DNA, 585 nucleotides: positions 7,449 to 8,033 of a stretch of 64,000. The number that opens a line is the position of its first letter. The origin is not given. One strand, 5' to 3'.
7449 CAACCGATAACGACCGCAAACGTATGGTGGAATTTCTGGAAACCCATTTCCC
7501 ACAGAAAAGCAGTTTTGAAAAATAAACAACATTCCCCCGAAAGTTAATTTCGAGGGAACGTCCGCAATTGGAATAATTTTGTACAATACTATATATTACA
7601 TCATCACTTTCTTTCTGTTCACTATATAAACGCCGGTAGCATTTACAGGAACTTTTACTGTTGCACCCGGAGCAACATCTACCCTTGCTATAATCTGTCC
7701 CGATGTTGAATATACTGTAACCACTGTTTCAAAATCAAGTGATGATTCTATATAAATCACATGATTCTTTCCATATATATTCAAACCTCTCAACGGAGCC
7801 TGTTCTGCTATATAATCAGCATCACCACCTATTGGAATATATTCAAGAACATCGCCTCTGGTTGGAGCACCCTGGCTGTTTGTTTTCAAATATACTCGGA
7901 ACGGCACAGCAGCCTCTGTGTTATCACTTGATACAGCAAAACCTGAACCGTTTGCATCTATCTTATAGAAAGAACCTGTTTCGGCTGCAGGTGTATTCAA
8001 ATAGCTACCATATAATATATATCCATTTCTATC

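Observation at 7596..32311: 24.6-kb type V pilus-like operon with ten tandem fimbrillin paralogs, ending in a 3,796-aa T9SS-sorted giant protein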

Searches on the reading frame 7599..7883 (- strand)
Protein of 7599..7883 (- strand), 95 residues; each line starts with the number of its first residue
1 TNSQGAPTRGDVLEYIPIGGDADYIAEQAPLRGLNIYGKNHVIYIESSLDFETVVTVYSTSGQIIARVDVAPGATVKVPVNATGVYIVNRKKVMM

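Call 41: search_protein_families(library=ncbifam, alignment_id=A3, max_evalue=0.01)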
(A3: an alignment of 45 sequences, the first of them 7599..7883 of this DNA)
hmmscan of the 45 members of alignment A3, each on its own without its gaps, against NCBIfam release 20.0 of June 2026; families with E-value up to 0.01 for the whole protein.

A. member 1, window:7599-7883:- (95 aa): 2 families
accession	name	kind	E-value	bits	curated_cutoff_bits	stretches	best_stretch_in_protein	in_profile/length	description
TIGR04183.1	Por_Secre_tail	domain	0.00021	21.2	23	1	43-89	11-57/72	T9SS type A sorting domain-containing protein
NF052644.1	T9SS_DNase_Rie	equivalog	0.003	16.9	260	1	40-89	187-236/251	T9SS-dependent surface endonuclease, AS87_RS02955 family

B. families by the number of members that match (of 45 scanned): 5 families
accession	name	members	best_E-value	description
TIGR04183.1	Por_Secre_tail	39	1.4e-07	T9SS type A sorting domain-containing protein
NF052644.1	T9SS_DNase_Rie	14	0.00038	T9SS-dependent surface endonuclease, AS87_RS02955 family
TIGR04049.1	AIR_rel_sll0787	1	5e-05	sll0787 family AIR synthase-like protein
NF033708.1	T9SS_Cterm_ChiA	1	0.0017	T9SS sorting signal type C domain-containing protein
NF002220.0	PRK01115.1-3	1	0.0036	DNA polymerase sliding clamp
